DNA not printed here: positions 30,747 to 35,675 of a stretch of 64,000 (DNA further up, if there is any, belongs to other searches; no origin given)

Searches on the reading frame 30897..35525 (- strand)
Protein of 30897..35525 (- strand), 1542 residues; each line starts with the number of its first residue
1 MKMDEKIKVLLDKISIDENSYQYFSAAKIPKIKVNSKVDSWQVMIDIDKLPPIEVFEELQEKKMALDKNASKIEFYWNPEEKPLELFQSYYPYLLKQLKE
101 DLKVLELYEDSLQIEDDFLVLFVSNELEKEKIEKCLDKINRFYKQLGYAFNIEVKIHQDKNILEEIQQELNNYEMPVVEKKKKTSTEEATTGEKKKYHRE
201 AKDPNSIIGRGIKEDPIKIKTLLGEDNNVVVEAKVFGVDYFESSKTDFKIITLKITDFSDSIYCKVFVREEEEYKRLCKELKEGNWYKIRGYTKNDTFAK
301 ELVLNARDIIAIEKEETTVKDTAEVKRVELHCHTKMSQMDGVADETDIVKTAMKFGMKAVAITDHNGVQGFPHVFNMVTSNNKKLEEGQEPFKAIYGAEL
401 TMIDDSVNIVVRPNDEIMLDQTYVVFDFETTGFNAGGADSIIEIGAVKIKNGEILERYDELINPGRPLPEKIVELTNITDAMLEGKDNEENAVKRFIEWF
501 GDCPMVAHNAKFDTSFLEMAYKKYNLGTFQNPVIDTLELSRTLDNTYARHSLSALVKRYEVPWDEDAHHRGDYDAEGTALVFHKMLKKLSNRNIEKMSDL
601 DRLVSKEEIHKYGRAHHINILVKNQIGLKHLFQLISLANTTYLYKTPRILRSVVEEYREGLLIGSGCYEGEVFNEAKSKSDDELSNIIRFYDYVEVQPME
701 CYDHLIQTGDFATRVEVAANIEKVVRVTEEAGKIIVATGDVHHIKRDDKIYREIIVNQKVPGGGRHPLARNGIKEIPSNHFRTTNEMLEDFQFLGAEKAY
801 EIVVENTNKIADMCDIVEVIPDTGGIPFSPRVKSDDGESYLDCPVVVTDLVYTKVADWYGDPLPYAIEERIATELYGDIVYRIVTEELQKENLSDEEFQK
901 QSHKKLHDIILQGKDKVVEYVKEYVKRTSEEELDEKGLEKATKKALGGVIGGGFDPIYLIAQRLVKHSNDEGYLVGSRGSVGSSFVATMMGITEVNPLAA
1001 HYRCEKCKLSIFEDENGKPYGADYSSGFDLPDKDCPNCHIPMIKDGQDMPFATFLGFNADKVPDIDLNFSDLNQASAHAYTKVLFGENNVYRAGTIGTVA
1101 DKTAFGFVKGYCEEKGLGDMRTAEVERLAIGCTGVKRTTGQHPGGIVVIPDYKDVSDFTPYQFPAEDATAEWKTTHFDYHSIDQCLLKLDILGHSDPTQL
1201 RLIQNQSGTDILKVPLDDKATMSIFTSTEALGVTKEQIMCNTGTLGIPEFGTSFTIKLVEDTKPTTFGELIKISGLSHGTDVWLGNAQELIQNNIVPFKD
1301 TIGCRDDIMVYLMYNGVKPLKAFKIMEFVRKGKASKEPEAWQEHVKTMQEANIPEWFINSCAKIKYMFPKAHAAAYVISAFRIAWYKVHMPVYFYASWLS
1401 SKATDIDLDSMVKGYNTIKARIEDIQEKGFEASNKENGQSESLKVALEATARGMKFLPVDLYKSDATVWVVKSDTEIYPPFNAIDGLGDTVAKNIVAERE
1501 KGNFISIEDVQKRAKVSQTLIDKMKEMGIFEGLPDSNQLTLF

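Call 9: search_protein_families(library=pfam, proteins=[window:30897-35525:-], max_evalue=0.001)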
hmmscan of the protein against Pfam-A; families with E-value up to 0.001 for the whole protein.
window:30897-35525:- (1542 aa): 8 families
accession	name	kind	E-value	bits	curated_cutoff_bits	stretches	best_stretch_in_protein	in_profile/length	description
PF07733.18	DNA_pol3_alpha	-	2.9e-48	165.2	23.9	1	919-1193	5-260/260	Bacterial DNA polymerase III alpha NTPase domain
PF00929.31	RNase_T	-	4e-35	122.2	24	1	424-582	1-164/164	Exonuclease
PF17657.6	DNA_pol3_finger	-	4.6e-24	85.1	22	1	1203-1351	12-165/166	Bacterial DNA polymerase III alpha subunit finger domain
PF02811.25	PHP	-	1.3e-22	81.3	26.4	2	329-428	1-87/164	PHP domain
PF14579.12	HHH_6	-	1.3e-13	51.4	25.6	1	1453-1534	1-84/90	Helix-hairpin-helix motif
PF01336.31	tRNA_anti-codon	-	3.2e-06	27.4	27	1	229-309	1-72/75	OB-fold nucleic acid binding domain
PF14480.11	DNA_pol3_a_NI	-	3.8e-06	27.2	22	1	6-62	1-57/72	DNA polymerase III polC-type N-terminus I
PF12836.13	HHH_3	-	0.00014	22.3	27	1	1484-1525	19-61/65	Helix-hairpin-helix motif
